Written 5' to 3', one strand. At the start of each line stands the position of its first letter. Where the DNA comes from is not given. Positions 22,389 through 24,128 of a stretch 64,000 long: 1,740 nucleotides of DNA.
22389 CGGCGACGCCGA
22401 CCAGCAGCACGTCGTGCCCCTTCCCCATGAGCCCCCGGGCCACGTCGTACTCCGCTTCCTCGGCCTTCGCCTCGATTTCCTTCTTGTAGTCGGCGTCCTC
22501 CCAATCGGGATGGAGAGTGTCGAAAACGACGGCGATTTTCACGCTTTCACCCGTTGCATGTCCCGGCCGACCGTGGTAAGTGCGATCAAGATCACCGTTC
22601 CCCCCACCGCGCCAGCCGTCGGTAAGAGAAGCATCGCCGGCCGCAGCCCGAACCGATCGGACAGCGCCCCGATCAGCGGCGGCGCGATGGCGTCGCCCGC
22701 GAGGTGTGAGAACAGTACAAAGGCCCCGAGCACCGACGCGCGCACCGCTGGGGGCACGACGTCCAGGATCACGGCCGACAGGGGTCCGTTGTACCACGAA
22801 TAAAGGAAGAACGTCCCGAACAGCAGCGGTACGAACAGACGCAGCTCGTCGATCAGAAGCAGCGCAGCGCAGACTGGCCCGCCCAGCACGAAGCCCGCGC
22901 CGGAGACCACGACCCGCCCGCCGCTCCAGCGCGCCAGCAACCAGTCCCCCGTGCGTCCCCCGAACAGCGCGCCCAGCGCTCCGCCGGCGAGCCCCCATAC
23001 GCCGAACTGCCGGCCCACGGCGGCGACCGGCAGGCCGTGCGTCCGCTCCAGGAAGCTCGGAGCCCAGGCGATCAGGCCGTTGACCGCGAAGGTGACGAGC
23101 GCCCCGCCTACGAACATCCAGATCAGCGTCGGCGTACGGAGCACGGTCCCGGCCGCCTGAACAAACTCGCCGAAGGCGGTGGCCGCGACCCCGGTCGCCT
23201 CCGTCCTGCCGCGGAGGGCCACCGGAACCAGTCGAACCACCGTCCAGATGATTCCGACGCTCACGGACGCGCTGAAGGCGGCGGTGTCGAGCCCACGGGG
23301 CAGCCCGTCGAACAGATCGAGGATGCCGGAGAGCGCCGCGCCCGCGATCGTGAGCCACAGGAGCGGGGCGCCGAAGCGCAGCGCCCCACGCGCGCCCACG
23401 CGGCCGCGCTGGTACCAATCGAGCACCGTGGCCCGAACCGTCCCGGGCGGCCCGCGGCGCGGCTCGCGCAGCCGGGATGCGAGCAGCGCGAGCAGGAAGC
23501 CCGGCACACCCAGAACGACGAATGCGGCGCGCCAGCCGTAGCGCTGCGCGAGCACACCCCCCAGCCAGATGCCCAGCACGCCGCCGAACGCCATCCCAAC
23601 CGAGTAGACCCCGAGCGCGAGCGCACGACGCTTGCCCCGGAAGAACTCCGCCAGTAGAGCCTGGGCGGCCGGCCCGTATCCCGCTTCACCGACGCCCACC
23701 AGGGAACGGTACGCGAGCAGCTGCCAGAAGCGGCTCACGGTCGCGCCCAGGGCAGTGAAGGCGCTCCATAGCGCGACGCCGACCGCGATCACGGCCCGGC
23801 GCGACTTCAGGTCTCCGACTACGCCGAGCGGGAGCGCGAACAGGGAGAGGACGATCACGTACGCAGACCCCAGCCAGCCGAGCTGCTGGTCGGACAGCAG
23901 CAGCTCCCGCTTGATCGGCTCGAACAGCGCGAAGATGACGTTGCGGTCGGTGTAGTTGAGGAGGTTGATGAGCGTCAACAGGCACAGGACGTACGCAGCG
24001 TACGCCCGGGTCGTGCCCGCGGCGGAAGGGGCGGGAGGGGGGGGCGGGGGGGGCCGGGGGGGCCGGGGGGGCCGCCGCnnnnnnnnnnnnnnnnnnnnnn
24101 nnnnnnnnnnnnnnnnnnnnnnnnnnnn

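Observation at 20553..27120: Six-gene same-strand operon I cannot map to a described pathway: class-V PLP enzyme, LOG, DHS-like, MFS, ATP-grasp ligase, 4x zinc-ribbon HExxH peptidase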

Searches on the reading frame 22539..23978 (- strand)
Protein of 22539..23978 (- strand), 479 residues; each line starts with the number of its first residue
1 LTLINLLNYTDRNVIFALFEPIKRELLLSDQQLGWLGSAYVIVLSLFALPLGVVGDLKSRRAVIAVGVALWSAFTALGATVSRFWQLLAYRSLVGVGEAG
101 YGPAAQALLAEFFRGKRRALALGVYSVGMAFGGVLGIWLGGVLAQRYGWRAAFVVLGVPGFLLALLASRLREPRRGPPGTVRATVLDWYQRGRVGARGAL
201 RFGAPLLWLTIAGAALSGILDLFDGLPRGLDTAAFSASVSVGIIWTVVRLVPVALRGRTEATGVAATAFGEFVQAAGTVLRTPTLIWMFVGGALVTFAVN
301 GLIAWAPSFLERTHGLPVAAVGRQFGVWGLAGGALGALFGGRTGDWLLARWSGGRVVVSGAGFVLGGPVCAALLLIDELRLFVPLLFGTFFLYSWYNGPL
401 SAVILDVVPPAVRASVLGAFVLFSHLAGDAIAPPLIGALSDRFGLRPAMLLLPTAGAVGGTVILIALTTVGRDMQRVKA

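Call 4: search_protein_families(library=pfam, proteins=[window:22539-23978:-], max_evalue=0.01)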
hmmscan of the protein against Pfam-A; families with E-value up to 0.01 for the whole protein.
window:22539-23978:- (479 aa): 4 families
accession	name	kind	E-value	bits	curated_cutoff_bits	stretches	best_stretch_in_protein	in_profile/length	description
PF07690.21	MFS_1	-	7.4e-49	166.9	33.4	1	2-428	2-343/347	Major Facilitator Superfamily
PF03137.26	OATP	-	5.5e-10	38.6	25.8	1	266-341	276-351/545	Organic Anion Transporter Polypeptide (OATP) family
PF00083.30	Sugar_tr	-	7.2e-09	35.5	22.3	1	29-172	44-193/452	Sugar (and other) transporter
PF06609.19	TRI12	-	0.0084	15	23.2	0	49-155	96-201/599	Fungal trichothecene efflux pump (TRI12)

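Call 5: search_protein_families(library=ncbifam, proteins=[window:22539-23978:-], max_evalue=0.01)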
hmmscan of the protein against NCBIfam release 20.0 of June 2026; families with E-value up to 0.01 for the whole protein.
window:22539-23978:- (479 aa): 48 families (the best 25 are shown)
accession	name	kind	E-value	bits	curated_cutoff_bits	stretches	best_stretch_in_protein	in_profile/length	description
TIGR00893.1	2A0114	subfamily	1.4e-35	123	395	2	5-169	3-167/399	D-galactonate transporter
TIGR00895.1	2A0115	subfamily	6.5e-26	91.2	418.55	1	10-173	31-195/398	aromatic acid/H+ symport family MFS transporter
TIGR00881.1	2A0104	subfamily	1.7e-18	66.8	407.75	1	5-175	4-175/379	phosphoglycerate transporter protein PgtP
TIGR00880.1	2_A_01_02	superfamily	6.1e-17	62.1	131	1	44-167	11-134/141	multidrug resistance protein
NF008586.0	PRK11551.1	equivalog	6.7e-16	58.3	410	1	21-172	40-192/406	3-(3-hydroxy-phenyl)propionate transporter MhpT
NF012169.0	qepA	equivalog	9.9e-14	50.8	1075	1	14-167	39-193/511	fluoroquinolone efflux MFS transporter QepA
NF002921.0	PRK03545.1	equivalog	3e-12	46.2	401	1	14-167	31-184/396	sugar transporter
NF000089.1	qac_MFS_AB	exception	3.3e-12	46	900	1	14-168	38-191/514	QacA/B family quaternary ammonium compound efflux MFS transporter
TIGR00900.1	2A0121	subfamily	5e-12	45.8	319.6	2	246-444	172-364/364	H+ Antiporter protein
TIGR00711.1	efflux_EmrB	subfamily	7.7e-12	44.7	230.2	1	9-166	15-172/485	DHA2 family efflux MFS transporter permease subunit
NF011571.1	PRK14995.1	subfamily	1.2e-10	40.8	701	1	25-163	35-173/493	SmvA family efflux MFS transporter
NF033135.1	cmx_cmrA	equivalog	1.6e-10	40.6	400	1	18-158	25-165/374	Cmx/CmrA family chloramphenicol efflux MFS transporter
TIGR00891.1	2A0112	subfamily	2.9e-10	39.8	552.9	1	20-171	36-189/405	sialate:H+ symport family MFS transporter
NF053517.1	HbztTptrPcaK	equivalog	4.1e-09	35.9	770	1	25-166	48-189/437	4-hydroxybenzoate transporter PcaK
NF033896.2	MFS_LfrA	equivalog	4.2e-09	35.5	825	1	29-179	53-205/504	efflux MFS transporter LfrA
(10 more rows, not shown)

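Call 56: search_solved_structures(query=window:22539-23978:-, max_evalue=0.000001)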
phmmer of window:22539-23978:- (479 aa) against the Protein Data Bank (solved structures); distinct sequences matched with E-value up to 0.000001: 17.
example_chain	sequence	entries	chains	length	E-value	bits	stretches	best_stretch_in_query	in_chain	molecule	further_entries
6e8j_A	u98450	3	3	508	1e-28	104.1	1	1-148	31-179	Major facilitator family transporter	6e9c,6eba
8ex4_A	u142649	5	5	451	4.9e-22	82.1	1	2-163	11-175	Sphingosine-1-phosphate transporter SPNS2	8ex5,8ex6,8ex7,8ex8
8g92_A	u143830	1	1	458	5.2e-22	82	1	2-163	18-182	Sphingosine-1-phosphate transporter SPNS2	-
7yub_R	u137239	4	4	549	5.2e-20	75.4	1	2-163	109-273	Sphingosine-1-phosphate transporter SPNS2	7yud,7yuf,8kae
8qv5_A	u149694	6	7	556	5.5e-20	75.3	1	2-163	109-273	Sphingosine-1-phosphate transporter SPNS2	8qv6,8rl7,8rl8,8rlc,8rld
8jhr_A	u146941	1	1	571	6.2e-20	75.2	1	2-163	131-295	Sphingosine-1-phosphate transporter SPNS2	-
9boi_A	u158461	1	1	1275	2.6e-19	73.1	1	3-177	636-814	mVenus,Maltose/maltodextrin-binding periplasmic protein,Protein spinster homolog 1,Designe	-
8jhq_A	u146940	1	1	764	3.2e-17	66.2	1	2-113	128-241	Sphingosine-1-phosphate transporter SPNS2,GlgA glycogen synthase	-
9bii_A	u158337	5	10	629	1.9e-12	50.5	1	6-174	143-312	Uncharacterized MFS-type transporter EfpA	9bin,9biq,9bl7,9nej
7y58_A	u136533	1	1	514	2e-12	50.4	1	11-169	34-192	Antiseptic resistance protein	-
29om_A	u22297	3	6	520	2.1e-12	50.4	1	11-169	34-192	Antiseptic resistance protein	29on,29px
8ufd_A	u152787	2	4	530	2.8e-12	49.9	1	6-174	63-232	Integral membrane efflux protein EFPA | Efflux pump A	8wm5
8x6x_A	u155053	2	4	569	3.2e-12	49.7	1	6-174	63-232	Uncharacterized MFS-type transporter EfpA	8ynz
8ufe_A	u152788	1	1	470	1.3e-09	41.1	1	6-174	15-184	Integral membrane efflux protein EfpA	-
9vhd_B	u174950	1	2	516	2.2e-09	40.4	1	6-174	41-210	Putative MFS-type transporter EfpA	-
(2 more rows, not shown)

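Call 79: search_protein_families(library=padloc, proteins=[window:22539-23978:-], max_evalue=0.001)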
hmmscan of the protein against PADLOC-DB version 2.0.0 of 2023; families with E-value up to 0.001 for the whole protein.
window:22539-23978:- (479 aa): 0 families
